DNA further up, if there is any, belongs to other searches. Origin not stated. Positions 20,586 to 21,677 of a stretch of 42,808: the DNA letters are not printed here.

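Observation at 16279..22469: Complete split Trl1/Tpt1-style RNA heal-and-seal pathway in one bacterial operon, giving KptA a plausible endogenous substrate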

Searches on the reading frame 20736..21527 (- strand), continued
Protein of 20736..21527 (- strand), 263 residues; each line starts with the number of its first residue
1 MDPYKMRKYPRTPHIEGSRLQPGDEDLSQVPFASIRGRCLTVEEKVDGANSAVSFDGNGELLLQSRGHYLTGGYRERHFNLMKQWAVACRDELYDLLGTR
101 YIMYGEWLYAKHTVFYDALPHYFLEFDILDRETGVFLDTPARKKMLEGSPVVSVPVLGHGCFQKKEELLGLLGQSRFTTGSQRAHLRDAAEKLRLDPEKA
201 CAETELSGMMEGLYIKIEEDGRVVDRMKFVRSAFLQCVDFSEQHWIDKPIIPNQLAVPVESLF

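Call 98: find_encoding_contigs(protein=P0064, flank=7000, max_places=5)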
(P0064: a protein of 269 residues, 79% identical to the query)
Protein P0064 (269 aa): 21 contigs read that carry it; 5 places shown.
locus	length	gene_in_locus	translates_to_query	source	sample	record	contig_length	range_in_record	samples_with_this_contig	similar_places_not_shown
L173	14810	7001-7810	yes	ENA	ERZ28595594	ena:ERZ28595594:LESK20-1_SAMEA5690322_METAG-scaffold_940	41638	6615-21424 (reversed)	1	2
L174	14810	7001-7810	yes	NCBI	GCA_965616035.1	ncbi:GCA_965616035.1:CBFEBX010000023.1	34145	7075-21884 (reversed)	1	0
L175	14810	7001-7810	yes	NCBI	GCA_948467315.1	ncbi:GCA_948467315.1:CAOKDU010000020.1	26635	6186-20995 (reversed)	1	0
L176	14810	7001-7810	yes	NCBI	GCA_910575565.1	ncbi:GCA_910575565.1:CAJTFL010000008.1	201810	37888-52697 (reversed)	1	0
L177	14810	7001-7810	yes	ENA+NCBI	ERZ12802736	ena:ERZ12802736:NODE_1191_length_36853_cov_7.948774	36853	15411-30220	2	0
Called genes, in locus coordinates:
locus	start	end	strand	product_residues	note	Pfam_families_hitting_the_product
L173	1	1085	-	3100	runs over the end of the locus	PF24547:DUF7601, PF19407:DUF5979 (weak), PF24547:DUF7601, PF05738:Cna_B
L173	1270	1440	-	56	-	-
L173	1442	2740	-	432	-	PF03704:BTAD (weak)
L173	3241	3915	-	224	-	PF08011:PDDEXK_9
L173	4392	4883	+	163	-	-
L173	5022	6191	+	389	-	PF01451:LMWPc (faint)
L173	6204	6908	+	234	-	PF13489:Methyltransf_23, PF13649:Methyltransf_25, PF13847:Methyltransf_31, PF08241:Methyltransf_11, PF08242:Methyltransf_12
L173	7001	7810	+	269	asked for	PF09414:RNA_ligase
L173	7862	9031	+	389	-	PF01966:HD, PF13671:AAA_33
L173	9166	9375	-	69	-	PF25753:SF0329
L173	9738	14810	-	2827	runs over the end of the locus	-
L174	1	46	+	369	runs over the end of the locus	PF01264:Chorismate_synt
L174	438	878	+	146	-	PF02502:LacAB_rpiB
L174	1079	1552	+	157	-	-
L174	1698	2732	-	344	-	PF00710:Asparaginase, PF17763:Asparaginase_C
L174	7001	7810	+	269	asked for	PF09414:RNA_ligase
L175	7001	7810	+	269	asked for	PF09414:RNA_ligase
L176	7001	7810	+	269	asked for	PF09414:RNA_ligase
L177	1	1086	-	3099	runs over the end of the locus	PF24547:DUF7601, PF19407:DUF5979 (weak), PF24547:DUF7601, PF05738:Cna_B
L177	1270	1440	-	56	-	-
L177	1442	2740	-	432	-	PF03704:BTAD (weak)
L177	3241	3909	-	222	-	PF08011:PDDEXK_9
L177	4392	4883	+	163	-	-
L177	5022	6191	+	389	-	PF01451:LMWPc (faint)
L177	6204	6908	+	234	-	PF13489:Methyltransf_23, PF13649:Methyltransf_25, PF13847:Methyltransf_31, PF08241:Methyltransf_11, PF08242:Methyltransf_12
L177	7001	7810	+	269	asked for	PF09414:RNA_ligase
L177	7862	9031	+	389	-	PF01966:HD, PF13671:AAA_33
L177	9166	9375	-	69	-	PF25753:SF0329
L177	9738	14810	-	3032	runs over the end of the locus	PF13229:Beta_helix, PF24547:DUF7601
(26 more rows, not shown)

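Call 99: find_encoding_contigs(protein=P0103, flank=7000, max_places=3)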
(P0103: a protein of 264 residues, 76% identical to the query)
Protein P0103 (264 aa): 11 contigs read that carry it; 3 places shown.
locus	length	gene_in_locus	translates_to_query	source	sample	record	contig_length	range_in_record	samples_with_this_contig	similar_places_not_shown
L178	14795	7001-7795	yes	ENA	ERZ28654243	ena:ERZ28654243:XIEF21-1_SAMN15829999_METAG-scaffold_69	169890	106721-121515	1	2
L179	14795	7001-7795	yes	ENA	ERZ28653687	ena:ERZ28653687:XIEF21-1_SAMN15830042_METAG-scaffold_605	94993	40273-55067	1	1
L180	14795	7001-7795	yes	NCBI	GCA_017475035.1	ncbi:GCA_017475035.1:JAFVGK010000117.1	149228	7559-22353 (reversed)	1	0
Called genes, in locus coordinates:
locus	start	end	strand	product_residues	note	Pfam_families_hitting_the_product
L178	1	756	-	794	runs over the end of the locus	PF22666:Glyco_hydro_2_N2 (weak), PF00703:Glyco_hydro_2, PF02836:Glyco_hydro_2_C, PF16355:DUF4982, PF18565:Glyco_hydro2_C5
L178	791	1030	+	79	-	-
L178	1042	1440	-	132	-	-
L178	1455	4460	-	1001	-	PF01915:Glyco_hydro_3_C, PF14310:Fn3-like, PF00933:Glyco_hydro_3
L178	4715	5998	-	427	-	PF14501:HATPase_c_5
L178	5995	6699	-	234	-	PF00072:Response_reg, PF04397:LytTR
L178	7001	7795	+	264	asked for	PF09414:RNA_ligase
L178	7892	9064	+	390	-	PF01966:HD (weak), PF13671:AAA_33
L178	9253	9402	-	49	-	-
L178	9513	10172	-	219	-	PF00596:Aldolase_II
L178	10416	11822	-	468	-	PF00370:FGGY_N, PF02782:FGGY_C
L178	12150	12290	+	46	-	-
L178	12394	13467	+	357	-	PF00532:Peripla_BP_1 (weak), PF13407:Peripla_BP_4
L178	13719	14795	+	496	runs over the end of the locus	PF02463:SMC_N (faint), PF03193:RsgA_GTPase (faint), PF13175:AAA_15 (weak), PF13555:AAA_29 (faint), PF00005:ABC_tran, PF13304:AAA_21 (faint), PF00005:ABC_tran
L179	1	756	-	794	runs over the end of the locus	PF22666:Glyco_hydro_2_N2 (weak), PF00703:Glyco_hydro_2, PF02836:Glyco_hydro_2_C, PF16355:DUF4982, PF18565:Glyco_hydro2_C5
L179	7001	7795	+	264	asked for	PF09414:RNA_ligase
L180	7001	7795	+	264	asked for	PF09414:RNA_ligase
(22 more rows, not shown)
